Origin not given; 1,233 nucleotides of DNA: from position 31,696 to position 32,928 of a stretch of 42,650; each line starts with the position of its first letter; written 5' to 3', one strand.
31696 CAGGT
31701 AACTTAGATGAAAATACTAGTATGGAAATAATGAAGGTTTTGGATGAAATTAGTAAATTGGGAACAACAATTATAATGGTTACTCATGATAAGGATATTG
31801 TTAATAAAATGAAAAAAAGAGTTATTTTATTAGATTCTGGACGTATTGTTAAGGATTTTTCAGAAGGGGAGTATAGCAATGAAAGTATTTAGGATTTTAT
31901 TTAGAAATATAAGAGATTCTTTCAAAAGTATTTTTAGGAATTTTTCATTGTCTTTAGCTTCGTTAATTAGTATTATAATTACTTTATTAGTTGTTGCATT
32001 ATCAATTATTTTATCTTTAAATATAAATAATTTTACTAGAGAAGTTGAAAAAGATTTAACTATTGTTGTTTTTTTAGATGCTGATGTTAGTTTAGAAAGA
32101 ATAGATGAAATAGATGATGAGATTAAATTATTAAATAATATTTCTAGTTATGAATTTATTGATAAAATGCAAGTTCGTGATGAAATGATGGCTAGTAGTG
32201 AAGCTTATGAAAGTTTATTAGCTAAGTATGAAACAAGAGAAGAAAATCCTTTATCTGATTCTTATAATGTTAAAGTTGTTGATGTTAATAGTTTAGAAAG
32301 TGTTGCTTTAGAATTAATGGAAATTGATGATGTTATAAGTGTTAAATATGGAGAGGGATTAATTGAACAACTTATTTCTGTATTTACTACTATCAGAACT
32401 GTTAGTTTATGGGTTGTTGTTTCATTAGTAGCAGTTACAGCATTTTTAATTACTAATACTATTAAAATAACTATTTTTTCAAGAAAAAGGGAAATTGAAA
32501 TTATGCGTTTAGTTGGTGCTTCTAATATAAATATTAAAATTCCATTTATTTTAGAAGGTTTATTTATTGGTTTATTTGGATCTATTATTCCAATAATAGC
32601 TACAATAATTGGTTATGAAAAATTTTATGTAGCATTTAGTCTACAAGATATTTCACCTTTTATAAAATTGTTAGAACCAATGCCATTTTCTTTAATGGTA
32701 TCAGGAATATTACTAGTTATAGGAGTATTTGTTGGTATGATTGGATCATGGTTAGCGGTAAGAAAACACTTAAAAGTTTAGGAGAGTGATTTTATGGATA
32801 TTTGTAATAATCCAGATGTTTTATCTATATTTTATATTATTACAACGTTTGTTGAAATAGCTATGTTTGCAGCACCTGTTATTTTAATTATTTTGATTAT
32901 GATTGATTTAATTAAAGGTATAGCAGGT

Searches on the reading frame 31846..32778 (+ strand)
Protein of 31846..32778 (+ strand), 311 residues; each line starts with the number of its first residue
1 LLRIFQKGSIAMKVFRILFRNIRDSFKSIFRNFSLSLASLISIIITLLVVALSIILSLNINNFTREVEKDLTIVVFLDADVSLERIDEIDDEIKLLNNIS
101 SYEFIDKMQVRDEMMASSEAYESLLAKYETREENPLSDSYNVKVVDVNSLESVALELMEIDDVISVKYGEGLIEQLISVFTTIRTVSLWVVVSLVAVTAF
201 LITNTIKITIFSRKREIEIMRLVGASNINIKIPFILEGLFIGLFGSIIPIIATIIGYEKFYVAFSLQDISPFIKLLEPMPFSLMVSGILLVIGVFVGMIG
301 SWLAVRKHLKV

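Call 23: find_related_loci(query=window:31846-32778:+, collection=genome_contigs, flank=10000)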
Query window:31846-32778:+ (311 aa) in genome_contigs; peptide patterns used: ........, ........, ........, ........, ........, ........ (x = any residue, [..] = any of these).
315 stretches matched a pattern; 137 encode a relative of the query (tblastn E <= 1e-3); the best 80 are kept; 80 distinct loci.
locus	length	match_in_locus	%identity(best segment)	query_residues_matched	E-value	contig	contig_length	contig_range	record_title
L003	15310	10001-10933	82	1-311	3e-155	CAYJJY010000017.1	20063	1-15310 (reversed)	MAG TPA_asm: uncultured Muribaculaceae bacterium isolate ERP123703_co3_177 genome assembly, contig: NODE_3131_length_200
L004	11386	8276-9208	70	1-311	2e-145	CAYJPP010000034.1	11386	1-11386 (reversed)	MAG TPA_asm: uncultured Muribaculaceae bacterium isolate ERP123703_co3_323 genome assembly, contig: NODE_6964_length_113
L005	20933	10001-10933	65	1-311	3e-132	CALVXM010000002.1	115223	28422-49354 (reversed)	MAG: uncultured Bacilli bacterium isolate BRZ_SN__bin108 genome assembly, contig: BRZ_SN__NODE_156_length_115223_cov_7.4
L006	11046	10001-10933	65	1-311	1e-131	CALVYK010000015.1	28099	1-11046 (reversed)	MAG: uncultured Bacilli bacterium isolate BRZ_AM__bin79 genome assembly, contig: BRZ_AM__NODE_1932_length_28099_cov_24.9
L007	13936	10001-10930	64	2-311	7e-132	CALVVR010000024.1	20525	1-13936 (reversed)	MAG: uncultured Bacilli bacterium isolate BRZ_PE__bin58 genome assembly, contig: BRZ_PE__NODE_3420_length_20525_cov_8.99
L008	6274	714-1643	64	2-311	5e-132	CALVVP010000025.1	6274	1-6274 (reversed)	MAG: uncultured Bacilli bacterium isolate E07__bin197 genome assembly, contig: E07__k127_1934988, whole genome shotgun s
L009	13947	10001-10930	65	2-311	2e-131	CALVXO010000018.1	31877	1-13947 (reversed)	MAG: uncultured Bacilli bacterium isolate BRZ_PD__bin30 genome assembly, contig: BRZ_PD__NODE_1828_length_31877_cov_13.8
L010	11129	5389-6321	65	1-311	1e-131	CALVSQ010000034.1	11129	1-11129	MAG: uncultured Bacilli bacterium isolate BRZ_PA__bin23 genome assembly, contig: BRZ_PA__NODE_9258_length_11129_cov_37.1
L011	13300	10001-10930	63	2-311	3e-131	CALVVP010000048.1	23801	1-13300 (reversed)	MAG: uncultured Bacilli bacterium isolate E07__bin197 genome assembly, contig: E07__k127_3878997, whole genome shotgun s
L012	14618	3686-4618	65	1-311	1e-130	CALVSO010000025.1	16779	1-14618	MAG: uncultured Bacilli bacterium isolate BRZ_CH__bin62 genome assembly, contig: BRZ_CH__NODE_5065_length_16779_cov_22.4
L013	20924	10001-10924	63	2-309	7e-128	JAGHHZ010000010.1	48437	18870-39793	MAG: Bacilli bacterium isolate MAG.35 k127_326451, whole genome shotgun sequence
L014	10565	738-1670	63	1-311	7e-128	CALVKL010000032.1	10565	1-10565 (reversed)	MAG: uncultured Bacilli bacterium isolate BRZ_CP__bin28 genome assembly, contig: BRZ_CP__NODE_7930_length_10565_cov_8.97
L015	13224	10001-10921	62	3-309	5e-126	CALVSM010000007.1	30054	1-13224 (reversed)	MAG: uncultured Bacilli bacterium isolate BRZ_AH__bin14 genome assembly, contig: BRZ_AH__NODE_2174_length_30054_cov_7.77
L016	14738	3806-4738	61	1-311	5e-125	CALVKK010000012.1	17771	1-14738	MAG: uncultured Bacilli bacterium isolate BRZ_NT__bin8 genome assembly, contig: BRZ_NT__NODE_3957_length_17771_cov_4.121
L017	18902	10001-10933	63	1-311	2e-124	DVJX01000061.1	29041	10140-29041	MAG TPA_asm: Candidatus Faecisoma merdavium isolate 6595 CHK47__C174287_L29041_ERR2241733, whole genome shotgun sequence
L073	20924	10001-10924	57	3-311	2e-106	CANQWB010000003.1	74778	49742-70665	MAG: uncultured Bacilli bacterium isolate Lapin-014__bin1 genome assembly, contig: Lapin-014__NODE_209_length_74778_cov_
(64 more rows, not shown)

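Call 43: search_protein_families(library=pfam, proteins=[L003:10948-11403:+, L073:482-1102:+], max_evalue=0.1)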
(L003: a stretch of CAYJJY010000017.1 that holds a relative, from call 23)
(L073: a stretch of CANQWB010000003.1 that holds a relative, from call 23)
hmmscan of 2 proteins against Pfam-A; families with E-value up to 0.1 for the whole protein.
L003:10948-11403:+ (152 aa): 1 family
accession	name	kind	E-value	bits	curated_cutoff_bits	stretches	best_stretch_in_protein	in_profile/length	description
PF18895.5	T4SS_pilin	-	6.4e-08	33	26.6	1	14-76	7-70/71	Type IV secretion system pilin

L073:482-1102:+ (207 aa): 4 families
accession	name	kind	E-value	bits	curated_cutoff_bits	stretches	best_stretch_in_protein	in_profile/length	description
PF18895.5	T4SS_pilin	-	1.8e-05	25.2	26.6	1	41-105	7-71/71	Type IV secretion system pilin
PF00001.26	7tm_1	-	0.029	14.3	30.5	1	26-105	134-220/260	7 transmembrane receptor (rhodopsin family)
PF04592.20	SelP_N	-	0.039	13.7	23.2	1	128-190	164-227/234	Selenoprotein P, N terminal region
PF10325.15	7TM_GPCR_Srz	-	0.055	13.3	22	1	5-114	42-154/265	Serpentine type 7TM GPCR chemoreceptor Srz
